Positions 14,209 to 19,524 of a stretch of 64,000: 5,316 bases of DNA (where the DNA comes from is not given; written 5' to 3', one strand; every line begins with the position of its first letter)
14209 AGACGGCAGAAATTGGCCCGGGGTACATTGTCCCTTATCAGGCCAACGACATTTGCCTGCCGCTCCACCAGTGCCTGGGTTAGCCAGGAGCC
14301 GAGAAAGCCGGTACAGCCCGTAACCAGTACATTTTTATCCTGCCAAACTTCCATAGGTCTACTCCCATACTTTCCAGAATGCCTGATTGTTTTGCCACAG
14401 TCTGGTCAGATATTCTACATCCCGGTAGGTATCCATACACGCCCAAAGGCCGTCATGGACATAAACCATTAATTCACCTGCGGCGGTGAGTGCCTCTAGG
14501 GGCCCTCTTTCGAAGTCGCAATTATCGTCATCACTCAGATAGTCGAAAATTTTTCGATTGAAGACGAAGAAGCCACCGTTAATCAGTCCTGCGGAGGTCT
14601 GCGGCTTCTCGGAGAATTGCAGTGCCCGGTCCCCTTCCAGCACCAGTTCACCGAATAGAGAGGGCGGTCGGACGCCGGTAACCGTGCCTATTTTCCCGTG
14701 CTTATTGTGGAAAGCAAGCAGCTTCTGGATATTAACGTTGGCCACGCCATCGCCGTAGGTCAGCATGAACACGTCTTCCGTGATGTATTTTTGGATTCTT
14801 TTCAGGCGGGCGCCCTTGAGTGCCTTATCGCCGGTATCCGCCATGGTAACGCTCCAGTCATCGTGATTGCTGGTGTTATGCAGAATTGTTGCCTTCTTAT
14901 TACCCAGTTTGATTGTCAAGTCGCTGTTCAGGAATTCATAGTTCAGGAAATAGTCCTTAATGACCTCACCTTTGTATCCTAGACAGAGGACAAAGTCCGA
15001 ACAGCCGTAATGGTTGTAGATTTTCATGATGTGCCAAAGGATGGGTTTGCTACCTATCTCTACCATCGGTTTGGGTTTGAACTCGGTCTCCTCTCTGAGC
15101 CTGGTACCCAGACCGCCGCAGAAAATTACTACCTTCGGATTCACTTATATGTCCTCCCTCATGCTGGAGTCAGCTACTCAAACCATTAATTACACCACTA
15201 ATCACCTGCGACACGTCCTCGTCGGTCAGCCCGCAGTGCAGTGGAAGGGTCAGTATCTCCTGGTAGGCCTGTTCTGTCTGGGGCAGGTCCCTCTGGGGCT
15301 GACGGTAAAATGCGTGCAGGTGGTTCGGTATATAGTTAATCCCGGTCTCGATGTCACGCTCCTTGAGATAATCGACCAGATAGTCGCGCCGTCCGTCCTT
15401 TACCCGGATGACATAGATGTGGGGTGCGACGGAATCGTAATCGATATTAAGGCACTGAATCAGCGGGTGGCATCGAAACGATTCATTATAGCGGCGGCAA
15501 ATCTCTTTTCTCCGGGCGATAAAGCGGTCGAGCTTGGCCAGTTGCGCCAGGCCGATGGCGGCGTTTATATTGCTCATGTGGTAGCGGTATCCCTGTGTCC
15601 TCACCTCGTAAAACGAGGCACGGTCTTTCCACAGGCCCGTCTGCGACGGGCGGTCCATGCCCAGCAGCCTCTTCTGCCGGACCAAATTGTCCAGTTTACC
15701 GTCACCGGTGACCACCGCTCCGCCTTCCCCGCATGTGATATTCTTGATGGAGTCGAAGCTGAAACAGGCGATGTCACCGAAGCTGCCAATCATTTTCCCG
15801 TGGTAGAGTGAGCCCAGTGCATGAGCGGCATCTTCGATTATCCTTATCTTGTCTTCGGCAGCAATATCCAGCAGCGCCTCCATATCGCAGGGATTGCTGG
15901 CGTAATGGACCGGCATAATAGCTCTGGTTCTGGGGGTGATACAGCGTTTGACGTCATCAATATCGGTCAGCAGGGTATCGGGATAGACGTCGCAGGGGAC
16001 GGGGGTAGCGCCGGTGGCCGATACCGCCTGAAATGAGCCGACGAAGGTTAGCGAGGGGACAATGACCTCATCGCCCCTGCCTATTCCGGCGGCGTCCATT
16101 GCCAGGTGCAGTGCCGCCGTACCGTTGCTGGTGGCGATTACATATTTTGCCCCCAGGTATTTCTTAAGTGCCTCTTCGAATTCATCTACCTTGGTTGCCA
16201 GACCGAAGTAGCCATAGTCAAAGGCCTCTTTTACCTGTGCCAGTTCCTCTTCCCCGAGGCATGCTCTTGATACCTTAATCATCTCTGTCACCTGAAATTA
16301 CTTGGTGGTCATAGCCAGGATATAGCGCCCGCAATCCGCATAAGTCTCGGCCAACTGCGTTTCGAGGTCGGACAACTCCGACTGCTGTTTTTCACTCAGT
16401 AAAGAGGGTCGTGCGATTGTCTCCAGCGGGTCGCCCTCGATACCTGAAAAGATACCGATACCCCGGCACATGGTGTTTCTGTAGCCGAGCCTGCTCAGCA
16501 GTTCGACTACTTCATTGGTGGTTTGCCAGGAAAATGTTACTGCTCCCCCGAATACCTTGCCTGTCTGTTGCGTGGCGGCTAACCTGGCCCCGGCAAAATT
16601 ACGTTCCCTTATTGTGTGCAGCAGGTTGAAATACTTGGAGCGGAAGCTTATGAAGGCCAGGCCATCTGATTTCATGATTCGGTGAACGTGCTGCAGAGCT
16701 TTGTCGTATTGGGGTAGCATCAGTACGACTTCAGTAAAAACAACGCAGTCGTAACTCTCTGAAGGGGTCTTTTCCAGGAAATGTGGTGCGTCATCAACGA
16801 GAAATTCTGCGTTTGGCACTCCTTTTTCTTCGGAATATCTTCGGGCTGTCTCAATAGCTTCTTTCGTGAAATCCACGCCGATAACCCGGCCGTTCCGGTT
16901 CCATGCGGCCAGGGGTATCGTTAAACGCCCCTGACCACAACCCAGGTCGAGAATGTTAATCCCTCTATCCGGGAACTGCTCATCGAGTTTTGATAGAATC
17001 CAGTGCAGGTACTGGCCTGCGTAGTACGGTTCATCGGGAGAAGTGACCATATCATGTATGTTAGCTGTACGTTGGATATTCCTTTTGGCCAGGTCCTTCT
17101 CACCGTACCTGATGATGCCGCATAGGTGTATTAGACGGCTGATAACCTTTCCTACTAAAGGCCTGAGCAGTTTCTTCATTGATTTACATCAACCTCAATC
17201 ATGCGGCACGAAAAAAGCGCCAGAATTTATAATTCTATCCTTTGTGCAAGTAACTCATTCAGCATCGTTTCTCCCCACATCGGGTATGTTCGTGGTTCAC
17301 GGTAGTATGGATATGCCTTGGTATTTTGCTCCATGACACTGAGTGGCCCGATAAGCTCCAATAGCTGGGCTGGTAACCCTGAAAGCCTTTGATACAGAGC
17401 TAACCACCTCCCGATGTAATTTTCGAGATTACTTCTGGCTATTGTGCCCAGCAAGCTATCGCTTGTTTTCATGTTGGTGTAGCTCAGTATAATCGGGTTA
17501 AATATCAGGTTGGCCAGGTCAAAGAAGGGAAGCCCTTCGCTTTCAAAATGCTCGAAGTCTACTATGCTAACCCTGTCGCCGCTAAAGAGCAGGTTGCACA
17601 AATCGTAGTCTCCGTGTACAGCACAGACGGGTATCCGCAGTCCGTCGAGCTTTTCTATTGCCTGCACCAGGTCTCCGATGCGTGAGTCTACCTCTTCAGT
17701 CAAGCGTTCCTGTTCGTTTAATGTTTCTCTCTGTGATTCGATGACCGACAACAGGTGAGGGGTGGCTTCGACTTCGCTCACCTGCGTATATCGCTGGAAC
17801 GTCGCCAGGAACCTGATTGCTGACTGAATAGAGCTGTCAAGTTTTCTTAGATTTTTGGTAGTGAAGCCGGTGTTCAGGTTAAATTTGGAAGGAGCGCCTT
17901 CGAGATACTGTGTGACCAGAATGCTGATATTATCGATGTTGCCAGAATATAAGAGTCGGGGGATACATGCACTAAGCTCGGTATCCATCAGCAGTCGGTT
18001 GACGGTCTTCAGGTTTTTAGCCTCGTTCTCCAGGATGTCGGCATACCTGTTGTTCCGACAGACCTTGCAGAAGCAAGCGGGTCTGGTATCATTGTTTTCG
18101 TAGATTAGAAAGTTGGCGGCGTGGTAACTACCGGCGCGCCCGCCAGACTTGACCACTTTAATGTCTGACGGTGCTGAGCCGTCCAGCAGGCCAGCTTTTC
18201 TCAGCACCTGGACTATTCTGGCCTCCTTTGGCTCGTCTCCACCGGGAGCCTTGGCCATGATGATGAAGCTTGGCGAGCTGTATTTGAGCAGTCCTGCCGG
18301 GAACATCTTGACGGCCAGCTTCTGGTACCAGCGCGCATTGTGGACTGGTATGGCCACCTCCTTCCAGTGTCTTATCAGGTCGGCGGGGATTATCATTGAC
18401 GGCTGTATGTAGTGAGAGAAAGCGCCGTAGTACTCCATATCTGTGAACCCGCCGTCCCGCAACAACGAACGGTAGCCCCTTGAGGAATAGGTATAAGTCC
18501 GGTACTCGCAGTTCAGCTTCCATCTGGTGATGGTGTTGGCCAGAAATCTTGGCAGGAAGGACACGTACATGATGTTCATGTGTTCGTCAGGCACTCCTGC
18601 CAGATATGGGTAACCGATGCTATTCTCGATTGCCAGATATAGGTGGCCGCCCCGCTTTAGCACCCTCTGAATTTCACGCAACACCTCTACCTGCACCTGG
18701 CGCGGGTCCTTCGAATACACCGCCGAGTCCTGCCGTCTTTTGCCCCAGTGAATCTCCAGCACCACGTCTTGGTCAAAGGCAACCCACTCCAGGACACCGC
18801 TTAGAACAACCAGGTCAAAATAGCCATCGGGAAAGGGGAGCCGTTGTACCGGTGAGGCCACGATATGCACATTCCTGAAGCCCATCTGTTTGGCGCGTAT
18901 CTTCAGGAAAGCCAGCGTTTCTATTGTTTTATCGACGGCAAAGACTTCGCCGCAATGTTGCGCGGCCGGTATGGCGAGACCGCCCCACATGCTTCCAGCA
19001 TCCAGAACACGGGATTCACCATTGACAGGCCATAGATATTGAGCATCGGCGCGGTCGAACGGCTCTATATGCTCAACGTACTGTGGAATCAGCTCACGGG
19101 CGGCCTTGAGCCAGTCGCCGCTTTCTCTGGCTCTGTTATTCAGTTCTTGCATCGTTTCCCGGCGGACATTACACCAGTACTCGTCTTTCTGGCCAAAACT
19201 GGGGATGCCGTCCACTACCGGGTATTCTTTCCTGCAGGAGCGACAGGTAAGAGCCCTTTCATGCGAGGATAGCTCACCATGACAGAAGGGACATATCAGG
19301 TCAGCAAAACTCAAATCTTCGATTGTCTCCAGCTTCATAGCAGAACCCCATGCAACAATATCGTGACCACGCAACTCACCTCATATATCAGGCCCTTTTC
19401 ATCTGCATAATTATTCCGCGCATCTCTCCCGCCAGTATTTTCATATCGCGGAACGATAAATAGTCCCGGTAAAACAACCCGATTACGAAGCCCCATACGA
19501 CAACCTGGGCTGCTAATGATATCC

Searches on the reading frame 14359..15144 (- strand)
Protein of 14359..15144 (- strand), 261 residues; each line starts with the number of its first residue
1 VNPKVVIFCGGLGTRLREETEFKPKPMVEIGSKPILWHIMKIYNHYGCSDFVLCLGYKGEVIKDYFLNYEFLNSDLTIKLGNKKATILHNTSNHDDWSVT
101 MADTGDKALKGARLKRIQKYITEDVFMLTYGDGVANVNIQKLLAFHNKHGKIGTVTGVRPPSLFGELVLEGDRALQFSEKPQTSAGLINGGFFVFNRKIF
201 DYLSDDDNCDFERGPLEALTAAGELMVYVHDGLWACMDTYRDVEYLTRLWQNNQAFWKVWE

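Call 5: search_protein_families(library=pfam, proteins=[window:14359-15144:-], max_evalue=0.01)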
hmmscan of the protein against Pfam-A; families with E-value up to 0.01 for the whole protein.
window:14359-15144:- (261 aa): 2 families
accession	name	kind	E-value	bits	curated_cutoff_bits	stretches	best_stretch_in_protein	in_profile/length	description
PF00483.29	NTP_transferase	-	1.8e-17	64.2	21.2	1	4-228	1-218/245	Nucleotidyl transferase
PF12804.13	NTP_transf_3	-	2e-05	25.3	27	1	5-63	1-52/160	MobA-like NTP transferase domain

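Call 80: search_protein_families(library=ncbifam, proteins=[window:14359-15144:-], max_evalue=0.001)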
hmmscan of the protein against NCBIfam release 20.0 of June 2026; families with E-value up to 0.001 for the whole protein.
window:14359-15144:- (261 aa): 19 families
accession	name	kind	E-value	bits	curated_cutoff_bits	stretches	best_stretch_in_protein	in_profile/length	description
TIGR02623.1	G1P_cyt_trans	equivalog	1.3e-104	349.2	300.25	1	4-260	2-255/255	glucose-1-phosphate cytidylyltransferase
TIGR03992.1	Arch_glmU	subfamily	7.5e-24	84.3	292.1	2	4-70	2-68/393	bifunctional sugar-1-phosphate nucleotidylyltransferase/acetyltransferase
NF049965.1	GlMnHpPGnyltfHddC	equivalog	1.9e-21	76.7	300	2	5-77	3-74/221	D-glycero-D-manno-heptose 1-phosphate guanosyltransferase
NF052502.1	man1P_GTase_Rv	exception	1.4e-19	70.2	440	2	5-69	3-67/352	mannose-1-phosphate guanylyltransferase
NF041313.1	UDPGP_AglF_Halo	equivalog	4.1e-17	62.4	400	1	5-66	3-64/234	UTP--glucose-1-phosphate uridylyltransferase AglF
TIGR01208.1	rmlA_long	equivalog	2.6e-14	52.9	320.25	2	4-96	1-94/353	glucose-1-phosphate thymidylyltransferase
NF041173.1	Sug_nt_acttase_Thmprot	equivalog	2.1e-13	50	600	1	4-217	2-188/405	bifunctional sugar-1-phosphate nucleotidylyltransferase/acetyltransferase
NF045761.1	NAMPUrTaseMurU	equivalog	3.4e-10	40.1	250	1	4-67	2-65/226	N-acetylmuramate alpha-1-phosphate uridylyltransferase MurU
NF041135.1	IPPtranDIPPsyn_Thcocales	equivalog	6.6e-09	35.2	580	1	4-69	2-63/419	bifunctional L-myo-inositol-1-phosphate cytidylyltransferase/CDP-L-myo-inositol myo-inositolphosphotransferase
TIGR01099.1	galU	equivalog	1.5e-08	34.5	326.8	1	4-150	3-147/261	UTP--glucose-1-phosphate uridylyltransferase GalU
TIGR02091.1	glgC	equivalog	2.4e-08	33.5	424.9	1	5-253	3-256/364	glucose-1-phosphate adenylyltransferase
TIGR01173.1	glmU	equivalog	1.1e-06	27.8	366.85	1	4-78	2-66/452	bifunctional UDP-N-acetylglucosamine diphosphorylase/glucosamine-1-phosphate N-acetyltransferase GlmU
NF003670.0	PRK05293.1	equivalog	4.8e-06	25.7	470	1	6-253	8-255/382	glucose-1-phosphate adenylyltransferase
NF001947.0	PRK00725.1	subfamily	1.8e-05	23.7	470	1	5-196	19-216/426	glucose-1-phosphate adenylyltransferase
NF045697.1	MurNAcPUrMurU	equivalog_domain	0.0001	21.8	370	0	7-55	2-50/229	N-acetylmuramate alpha-1-phosphate uridylyltransferase MurU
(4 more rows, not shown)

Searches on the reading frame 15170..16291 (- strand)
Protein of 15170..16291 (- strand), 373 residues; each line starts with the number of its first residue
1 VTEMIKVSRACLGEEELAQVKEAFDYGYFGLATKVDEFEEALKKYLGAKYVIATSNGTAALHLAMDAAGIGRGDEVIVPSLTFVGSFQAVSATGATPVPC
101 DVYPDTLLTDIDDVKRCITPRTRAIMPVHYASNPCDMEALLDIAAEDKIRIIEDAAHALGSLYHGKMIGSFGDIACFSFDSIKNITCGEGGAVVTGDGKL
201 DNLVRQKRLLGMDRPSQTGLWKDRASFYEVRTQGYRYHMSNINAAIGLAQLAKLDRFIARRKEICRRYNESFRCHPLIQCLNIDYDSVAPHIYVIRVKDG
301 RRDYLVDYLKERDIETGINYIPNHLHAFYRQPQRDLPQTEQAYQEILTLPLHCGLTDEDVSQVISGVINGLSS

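Call 5: search_protein_families(library=pfam, proteins=[window:15170-16291:-], max_evalue=0.01)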
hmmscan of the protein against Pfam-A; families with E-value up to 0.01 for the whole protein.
window:15170-16291:- (373 aa): 5 families
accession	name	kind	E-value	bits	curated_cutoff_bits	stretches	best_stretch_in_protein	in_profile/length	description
PF01041.23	DegT_DnrJ_EryC1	-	7.1e-114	381.2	19.8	1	11-367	2-359/360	DegT/DnrJ/EryC1/StrS aminotransferase family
PF00155.27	Aminotran_1_2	-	3e-09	37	19.7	1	35-160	44-191/361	Aminotransferase class I and II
PF01053.26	Cys_Met_Meta_PP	-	1.6e-06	27.4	27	1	19-160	39-179/381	Cys/Met metabolism PLP-dependent enzyme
PF01212.27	Beta_elim_lyase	-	0.00023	21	27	1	30-262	29-276/288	Beta-eliminating lyase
PF00266.25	Aminotran_5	-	0.00028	20.4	21.5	1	33-314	43-333/371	Aminotransferase class-V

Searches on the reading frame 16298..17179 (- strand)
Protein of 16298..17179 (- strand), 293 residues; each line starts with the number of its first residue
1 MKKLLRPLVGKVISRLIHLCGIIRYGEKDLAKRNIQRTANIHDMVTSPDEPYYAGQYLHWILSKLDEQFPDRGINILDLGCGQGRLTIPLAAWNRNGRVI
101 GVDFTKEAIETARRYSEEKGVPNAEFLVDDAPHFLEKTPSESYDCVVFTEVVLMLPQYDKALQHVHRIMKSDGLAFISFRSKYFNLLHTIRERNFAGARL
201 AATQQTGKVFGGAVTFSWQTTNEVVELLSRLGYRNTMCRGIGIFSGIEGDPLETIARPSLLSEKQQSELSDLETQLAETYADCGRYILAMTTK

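Call 5: search_protein_families(library=pfam, proteins=[window:16298-17179:-], max_evalue=0.01)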
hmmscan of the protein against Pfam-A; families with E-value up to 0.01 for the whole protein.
window:16298-17179:- (293 aa): 18 families
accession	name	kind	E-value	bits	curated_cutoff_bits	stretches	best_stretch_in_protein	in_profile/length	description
PF13847.12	Methyltransf_31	-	8.7e-23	81.1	27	1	71-195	2-127/145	Methyltransferase domain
PF13649.12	Methyltransf_25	-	1.7e-19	70.7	27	1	76-173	1-97/97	Methyltransferase domain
PF08241.18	Methyltransf_11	-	1e-16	61.8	21.2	1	77-177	1-95/95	Methyltransferase domain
PF08242.18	Methyltransf_12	-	2.5e-15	57.4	30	1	77-174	1-97/98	Methyltransferase domain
PF13489.12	Methyltransf_23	-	6.8e-15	55.6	27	1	62-183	10-122/164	Methyltransferase domain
PF01209.24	Ubie_methyltran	-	4.8e-11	42.9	20.1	1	67-177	42-151/233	ubiE/COQ5 methyltransferase family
PF05175.20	MTS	-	1.4e-08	35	23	1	62-147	24-103/170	Methyltransferase small domain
PF02390.23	Methyltransf_4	-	6.5e-07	29.4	24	1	76-138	5-67/173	Putative methyltransferase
PF13679.12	Methyltransf_32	-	4.2e-05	24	27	1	71-130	24-88/143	Methyltransferase domain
PF24675.1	NpmA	-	5.9e-05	22.9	60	1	75-131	26-86/214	16S rRNA (adenine(1408)-N(1))-methyltransferase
PF07021.18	MetW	-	0.00013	22.1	21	1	72-179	13-112/193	Methionine biosynthesis protein MetW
PF02353.26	CMAS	-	0.00019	21.3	27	1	71-177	61-164/273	Mycolic acid cyclopropane synthetase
PF01135.25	PCMT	-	0.00025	21.3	20.3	1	71-149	72-149/210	Protein-L-isoaspartate(D-aspartate) O-methyltransferase (PCMT)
PF06325.19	PrmA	-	0.00029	20.9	22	1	66-174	156-255/296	Ribosomal protein L11 methyltransferase (PrmA)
PF03848.20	TehB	-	0.0033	17.3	20.4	1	75-165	33-116/193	Tellurite resistance protein TehB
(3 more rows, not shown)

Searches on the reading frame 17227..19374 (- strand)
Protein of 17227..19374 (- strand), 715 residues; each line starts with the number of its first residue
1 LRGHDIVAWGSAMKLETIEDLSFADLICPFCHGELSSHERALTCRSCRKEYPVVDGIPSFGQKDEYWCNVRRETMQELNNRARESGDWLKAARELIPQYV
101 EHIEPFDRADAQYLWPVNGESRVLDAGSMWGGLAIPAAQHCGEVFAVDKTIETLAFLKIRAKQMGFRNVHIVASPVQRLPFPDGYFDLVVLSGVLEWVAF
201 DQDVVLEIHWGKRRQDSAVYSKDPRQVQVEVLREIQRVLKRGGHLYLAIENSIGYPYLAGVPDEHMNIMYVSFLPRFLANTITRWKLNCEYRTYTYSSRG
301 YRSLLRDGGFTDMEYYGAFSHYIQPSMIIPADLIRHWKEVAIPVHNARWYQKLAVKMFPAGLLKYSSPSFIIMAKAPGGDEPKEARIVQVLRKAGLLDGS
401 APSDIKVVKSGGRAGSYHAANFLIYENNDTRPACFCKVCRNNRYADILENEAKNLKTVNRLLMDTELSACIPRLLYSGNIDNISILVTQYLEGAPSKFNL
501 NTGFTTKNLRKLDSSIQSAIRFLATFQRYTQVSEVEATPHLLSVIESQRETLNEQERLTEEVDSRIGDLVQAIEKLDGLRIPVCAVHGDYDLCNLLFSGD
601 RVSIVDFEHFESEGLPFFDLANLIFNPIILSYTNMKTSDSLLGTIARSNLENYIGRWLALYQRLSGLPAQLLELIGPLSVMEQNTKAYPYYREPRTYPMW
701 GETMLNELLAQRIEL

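Call 5: search_protein_families(library=pfam, proteins=[window:17227-19374:-], max_evalue=0.01)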
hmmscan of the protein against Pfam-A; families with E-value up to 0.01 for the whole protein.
window:17227-19374:- (715 aa): 10 families
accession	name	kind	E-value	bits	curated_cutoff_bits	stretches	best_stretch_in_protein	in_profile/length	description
PF08241.18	Methyltransf_11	-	2.5e-15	57.3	21.2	1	124-209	1-84/95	Methyltransferase domain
PF13649.12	Methyltransf_25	-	1.3e-12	48.7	27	1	123-202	1-81/97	Methyltransferase domain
PF13847.12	Methyltransf_31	-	1.9e-11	44.3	27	1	120-247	4-109/145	Methyltransferase domain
PF01636.29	APH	-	9.6e-10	39.1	23.2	1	430-631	19-211/239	Phosphotransferase enzyme family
PF01209.24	Ubie_methyltran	-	9.9e-08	32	20.1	0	137-194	68-125/233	ubiE/COQ5 methyltransferase family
PF08242.18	Methyltransf_12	-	2.9e-06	28.4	30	1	124-206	1-85/98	Methyltransferase domain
PF19974.5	TCAD9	-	5.5e-06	26.2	40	1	553-624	264-338/429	Ternary complex associated domain 9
PF03966.22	Trm112p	-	2e-05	24.9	22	1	26-56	8-40/40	Trm112p-like protein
PF13489.12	Methyltransf_23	-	0.00021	21.5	27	1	118-311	21-160/164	Methyltransferase domain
PF05175.20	MTS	-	0.0053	16.9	23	0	120-190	32-103/170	Methyltransferase small domain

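Call 8: search_protein_families(library=ncbifam, proteins=[window:17227-19374:-], max_evalue=0.001)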
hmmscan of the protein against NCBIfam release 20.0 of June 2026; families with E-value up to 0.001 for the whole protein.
window:17227-19374:- (715 aa): 12 families
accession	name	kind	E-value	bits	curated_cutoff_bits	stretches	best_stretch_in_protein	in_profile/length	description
NF047649.1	MTase_UXPK_star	exception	8.8e-08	31.5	460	1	120-206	78-166/283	methyltransferase/UXPK-star double selenoprotein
NF041537.1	ArsM_AhpD_UU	exception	4.3e-07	29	510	1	117-203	74-163/345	arsenite methyltransferase/AhpD domain selenoprotein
NF008823.0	PRK11873.1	subfamily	5.3e-07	29.4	263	1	122-207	80-168/272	arsenite methyltransferase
NF043040.1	corrin_prot_MT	hypoth_equivalog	9.7e-07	28.4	180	0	119-195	41-120/216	corrinoid protein-associated methyltransferase CpaM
NF041255.1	mycofact_MftM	equivalog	2.1e-06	27.3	200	1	121-200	141-219/289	mycofactocin oligosaccharide methyltransferase MftM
TIGR01934.1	MenG_MenH_UbiE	subfamily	1.4e-05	24.5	158.35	0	119-192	39-113/223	ubiquinone/menaquinone biosynthesis methyltransferase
NF041536.1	ArsM_DUF2284_UU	exception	1.6e-05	23.4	575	1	117-206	74-166/459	arsenite methyltransferase/DUF2284 domain selenoprotein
NF001240.0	PRK00216.1-1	equivalog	4.2e-05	22.7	378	0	121-199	65-147/251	bifunctional demethylmenaquinone methyltransferase/2-methoxy-6-polyprenyl-1,4-benzoquinol methylase UbiE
TIGR01983.1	UbiG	equivalog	4.7e-05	22.8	102.95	1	120-207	50-138/228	bifunctional 2-polyprenyl-6-hydroxyphenol methylase/3-demethylubiquinol 3-O-methyltransferase UbiG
TIGR02469.1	CbiT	equivalog_domain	5.3e-05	23.5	78.3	1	120-194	20-97/124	precorrin-6Y C5,15-methyltransferase (decarboxylating) subunit CbiT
NF038101.1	Trm112_arch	equivalog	9.9e-05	22.4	77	0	28-59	11-52/59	methytransferase partner Trm112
NF008264.0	PRK11036.1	equivalog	0.00014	21.5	366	1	121-205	46-132/261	tRNA uridine 5-oxyacetic acid(34) methyltransferase CmoM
